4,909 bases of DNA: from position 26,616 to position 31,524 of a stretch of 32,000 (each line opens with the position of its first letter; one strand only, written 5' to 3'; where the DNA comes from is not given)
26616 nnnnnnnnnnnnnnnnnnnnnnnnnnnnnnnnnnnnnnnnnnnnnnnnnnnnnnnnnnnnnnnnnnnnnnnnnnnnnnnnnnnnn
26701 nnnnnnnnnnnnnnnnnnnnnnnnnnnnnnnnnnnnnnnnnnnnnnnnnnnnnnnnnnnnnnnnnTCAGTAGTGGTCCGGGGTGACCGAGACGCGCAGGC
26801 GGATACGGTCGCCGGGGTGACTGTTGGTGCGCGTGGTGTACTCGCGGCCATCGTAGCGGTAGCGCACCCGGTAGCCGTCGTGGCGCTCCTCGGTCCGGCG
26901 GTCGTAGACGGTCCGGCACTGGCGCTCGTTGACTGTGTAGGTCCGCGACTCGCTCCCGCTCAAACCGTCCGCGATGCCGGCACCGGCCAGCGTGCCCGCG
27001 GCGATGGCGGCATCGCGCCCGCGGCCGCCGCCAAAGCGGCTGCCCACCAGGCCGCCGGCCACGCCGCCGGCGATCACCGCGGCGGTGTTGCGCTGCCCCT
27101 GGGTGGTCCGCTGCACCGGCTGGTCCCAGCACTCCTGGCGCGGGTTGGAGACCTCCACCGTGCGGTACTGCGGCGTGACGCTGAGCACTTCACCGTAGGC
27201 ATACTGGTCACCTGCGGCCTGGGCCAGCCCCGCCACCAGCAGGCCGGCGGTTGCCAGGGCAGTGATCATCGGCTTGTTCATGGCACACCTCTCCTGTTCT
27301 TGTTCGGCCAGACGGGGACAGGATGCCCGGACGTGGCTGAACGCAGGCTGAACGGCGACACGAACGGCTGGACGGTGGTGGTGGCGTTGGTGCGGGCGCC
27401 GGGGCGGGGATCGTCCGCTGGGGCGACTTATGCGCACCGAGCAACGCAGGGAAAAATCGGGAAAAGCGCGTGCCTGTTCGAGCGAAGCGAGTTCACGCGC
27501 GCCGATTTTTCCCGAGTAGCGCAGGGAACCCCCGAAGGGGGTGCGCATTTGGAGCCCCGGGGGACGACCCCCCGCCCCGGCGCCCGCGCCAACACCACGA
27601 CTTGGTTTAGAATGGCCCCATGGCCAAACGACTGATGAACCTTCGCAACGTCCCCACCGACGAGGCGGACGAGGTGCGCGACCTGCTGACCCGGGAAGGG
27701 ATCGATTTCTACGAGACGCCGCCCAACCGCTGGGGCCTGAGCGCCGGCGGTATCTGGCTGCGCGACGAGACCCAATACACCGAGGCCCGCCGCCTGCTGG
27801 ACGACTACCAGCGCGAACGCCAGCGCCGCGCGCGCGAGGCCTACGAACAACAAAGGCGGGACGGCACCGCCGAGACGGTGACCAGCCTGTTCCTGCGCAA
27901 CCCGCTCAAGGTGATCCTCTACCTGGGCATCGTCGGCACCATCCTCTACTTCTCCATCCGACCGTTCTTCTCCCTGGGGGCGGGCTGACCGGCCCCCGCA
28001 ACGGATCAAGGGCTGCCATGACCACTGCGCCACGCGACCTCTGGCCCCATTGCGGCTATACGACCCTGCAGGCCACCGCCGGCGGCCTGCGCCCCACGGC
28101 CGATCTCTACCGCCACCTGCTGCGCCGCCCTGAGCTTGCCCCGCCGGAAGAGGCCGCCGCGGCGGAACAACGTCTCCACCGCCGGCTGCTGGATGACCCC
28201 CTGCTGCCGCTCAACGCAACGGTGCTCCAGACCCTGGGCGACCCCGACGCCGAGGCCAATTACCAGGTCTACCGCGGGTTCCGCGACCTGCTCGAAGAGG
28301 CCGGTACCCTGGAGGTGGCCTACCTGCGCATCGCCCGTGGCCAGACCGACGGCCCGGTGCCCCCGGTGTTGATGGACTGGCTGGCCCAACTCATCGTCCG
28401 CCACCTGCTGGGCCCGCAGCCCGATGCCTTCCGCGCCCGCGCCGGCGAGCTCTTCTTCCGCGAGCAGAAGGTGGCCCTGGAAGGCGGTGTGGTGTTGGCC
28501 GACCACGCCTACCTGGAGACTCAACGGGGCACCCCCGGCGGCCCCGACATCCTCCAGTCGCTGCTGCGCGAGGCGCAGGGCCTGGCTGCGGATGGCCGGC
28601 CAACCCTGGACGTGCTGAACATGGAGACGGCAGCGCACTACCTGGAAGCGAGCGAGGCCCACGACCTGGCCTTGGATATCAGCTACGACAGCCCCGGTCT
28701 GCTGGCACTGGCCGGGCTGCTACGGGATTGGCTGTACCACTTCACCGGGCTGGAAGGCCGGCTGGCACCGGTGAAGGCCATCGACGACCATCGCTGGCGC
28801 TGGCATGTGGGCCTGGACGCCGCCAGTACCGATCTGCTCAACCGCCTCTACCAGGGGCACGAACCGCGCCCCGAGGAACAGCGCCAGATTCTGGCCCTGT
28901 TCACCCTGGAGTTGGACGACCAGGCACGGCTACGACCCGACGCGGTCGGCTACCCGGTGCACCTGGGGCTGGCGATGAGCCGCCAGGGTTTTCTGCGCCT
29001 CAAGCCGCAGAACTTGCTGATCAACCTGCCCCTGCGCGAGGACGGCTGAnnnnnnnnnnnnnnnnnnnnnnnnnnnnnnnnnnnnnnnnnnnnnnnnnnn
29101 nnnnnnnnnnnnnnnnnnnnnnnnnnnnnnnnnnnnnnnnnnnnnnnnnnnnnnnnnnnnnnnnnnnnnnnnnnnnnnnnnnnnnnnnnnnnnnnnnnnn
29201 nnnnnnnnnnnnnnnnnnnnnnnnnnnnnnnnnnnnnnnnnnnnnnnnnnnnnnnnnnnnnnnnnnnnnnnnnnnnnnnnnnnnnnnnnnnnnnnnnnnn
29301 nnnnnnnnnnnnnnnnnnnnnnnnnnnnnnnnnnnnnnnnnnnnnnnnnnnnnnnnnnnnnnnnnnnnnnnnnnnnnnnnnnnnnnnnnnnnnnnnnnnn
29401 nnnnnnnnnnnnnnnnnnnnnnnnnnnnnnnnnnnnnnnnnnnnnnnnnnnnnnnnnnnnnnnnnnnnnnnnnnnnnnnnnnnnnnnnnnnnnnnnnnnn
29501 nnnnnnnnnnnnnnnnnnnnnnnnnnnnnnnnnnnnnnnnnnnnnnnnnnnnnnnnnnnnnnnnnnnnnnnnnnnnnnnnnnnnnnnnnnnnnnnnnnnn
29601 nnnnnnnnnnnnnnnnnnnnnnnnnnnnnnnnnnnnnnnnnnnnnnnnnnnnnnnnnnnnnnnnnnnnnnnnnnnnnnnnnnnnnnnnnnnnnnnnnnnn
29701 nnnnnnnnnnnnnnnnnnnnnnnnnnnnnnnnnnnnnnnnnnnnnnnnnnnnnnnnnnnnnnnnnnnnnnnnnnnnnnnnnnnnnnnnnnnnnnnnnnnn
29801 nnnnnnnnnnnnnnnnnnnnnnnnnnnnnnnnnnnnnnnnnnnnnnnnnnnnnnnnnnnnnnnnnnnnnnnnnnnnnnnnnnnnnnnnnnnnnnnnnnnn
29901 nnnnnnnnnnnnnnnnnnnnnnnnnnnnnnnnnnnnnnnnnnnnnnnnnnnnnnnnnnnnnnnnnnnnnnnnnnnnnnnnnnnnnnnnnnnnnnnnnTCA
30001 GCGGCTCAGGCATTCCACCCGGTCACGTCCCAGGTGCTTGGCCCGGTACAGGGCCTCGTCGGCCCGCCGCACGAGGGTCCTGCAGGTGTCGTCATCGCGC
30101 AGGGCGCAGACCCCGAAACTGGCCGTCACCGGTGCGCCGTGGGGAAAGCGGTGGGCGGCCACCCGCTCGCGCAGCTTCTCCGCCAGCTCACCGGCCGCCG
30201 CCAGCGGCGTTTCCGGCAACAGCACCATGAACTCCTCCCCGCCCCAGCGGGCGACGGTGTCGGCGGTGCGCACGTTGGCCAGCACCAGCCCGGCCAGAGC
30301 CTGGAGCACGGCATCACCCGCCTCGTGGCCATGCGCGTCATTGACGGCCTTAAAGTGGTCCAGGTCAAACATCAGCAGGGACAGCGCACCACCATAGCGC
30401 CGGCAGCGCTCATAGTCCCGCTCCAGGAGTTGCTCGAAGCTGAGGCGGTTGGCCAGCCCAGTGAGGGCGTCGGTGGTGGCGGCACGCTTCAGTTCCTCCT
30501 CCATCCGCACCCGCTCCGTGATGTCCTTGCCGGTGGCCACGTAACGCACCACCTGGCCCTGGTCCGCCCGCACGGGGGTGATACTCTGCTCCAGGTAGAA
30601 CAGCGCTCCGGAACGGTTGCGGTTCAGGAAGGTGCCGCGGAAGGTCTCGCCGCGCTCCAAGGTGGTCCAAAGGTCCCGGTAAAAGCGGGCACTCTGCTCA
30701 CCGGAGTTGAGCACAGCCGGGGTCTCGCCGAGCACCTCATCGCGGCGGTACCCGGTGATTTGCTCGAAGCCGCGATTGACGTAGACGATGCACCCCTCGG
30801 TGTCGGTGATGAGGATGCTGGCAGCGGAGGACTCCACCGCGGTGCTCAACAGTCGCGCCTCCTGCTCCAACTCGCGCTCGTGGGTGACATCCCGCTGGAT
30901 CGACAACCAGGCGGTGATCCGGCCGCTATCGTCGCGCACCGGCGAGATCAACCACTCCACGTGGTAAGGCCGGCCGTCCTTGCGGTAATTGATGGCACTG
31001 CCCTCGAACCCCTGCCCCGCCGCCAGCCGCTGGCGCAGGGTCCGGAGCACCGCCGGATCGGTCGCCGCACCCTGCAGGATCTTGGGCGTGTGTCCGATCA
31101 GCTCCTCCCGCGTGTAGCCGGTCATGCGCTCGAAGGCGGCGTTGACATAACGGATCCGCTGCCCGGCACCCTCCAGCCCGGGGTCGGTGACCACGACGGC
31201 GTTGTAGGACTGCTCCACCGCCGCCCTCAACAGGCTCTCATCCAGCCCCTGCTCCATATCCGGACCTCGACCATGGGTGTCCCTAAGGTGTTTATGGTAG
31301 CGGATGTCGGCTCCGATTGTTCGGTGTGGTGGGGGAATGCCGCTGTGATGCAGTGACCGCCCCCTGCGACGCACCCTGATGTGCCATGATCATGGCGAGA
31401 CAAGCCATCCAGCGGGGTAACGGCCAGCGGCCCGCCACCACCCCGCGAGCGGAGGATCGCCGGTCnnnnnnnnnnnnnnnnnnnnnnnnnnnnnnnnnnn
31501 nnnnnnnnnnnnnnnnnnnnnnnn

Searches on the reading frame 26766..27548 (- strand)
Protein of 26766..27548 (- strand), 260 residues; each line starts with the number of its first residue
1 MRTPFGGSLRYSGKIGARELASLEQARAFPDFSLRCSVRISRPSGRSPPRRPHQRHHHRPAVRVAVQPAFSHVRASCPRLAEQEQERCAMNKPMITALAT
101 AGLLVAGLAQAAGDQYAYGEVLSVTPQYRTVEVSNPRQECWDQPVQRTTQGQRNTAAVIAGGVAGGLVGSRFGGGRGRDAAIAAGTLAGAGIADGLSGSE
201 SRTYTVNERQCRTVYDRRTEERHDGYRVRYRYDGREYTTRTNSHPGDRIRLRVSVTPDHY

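Call 3: search_protein_families(library=pfam, proteins=[window:26766-27548:-], max_evalue=0.01)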
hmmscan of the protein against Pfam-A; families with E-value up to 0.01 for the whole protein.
window:26766-27548:- (260 aa): 1 family
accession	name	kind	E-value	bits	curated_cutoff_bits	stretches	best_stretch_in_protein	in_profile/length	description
PF05433.20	Rick_17kDa_Anti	-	0.0011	19.3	24.2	1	159-194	4-40/43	Glycine zipper 2TM domain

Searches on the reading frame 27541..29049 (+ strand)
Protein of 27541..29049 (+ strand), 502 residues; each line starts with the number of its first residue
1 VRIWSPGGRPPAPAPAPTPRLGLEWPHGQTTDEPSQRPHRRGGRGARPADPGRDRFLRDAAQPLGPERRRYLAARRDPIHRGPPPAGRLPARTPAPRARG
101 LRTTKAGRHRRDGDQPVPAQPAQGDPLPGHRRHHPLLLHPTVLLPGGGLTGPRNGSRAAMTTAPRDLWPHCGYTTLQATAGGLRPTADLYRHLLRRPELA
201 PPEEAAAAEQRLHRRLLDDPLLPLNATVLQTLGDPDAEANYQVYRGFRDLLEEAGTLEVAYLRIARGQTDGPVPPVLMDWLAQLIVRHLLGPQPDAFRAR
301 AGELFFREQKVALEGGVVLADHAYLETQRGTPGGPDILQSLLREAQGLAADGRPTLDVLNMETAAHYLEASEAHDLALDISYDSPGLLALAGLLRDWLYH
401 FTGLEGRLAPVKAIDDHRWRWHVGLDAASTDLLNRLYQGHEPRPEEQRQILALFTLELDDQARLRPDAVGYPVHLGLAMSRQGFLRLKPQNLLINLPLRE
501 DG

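Call 97: search_protein_families(library=pfam, proteins=[window:27541-29049:+], max_evalue=0.00001)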
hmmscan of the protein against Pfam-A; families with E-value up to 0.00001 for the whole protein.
window:27541-29049:+ (502 aa): 1 family
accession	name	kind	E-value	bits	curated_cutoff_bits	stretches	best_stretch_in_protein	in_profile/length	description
PF19879.4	DUF6352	-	1.8e-50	172.6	25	1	166-460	3-288/290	Family of unknown function (DUF6352)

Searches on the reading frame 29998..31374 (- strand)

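Call 97: search_protein_families(library=pfam, proteins=[window:29998-31374:-], max_evalue=0.00001)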
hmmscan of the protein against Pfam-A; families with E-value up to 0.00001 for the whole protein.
window:29998-31374:- (458 aa): 6 families
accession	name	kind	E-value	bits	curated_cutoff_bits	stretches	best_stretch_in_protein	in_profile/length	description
PF00990.26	GGDEF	-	3.7e-45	154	23.8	1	299-452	1-161/161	Diguanylate cyclase, GGDEF domain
PF13426.13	PAS_9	-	1.5e-38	131.6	27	2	73-164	12-102/103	PAS domain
PF00989.32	PAS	-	9.2e-36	122.7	22.6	2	49-163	3-113/113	PAS fold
PF08448.16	PAS_4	-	1.7e-30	105.9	23.1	2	180-290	1-110/110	PAS fold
PF08447.18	PAS_3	-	1.2e-23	83.6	25.6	2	196-281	1-88/89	PAS fold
PF13188.13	PAS_8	-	1.2e-18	66.8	21.8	2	48-94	2-44/65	PAS domain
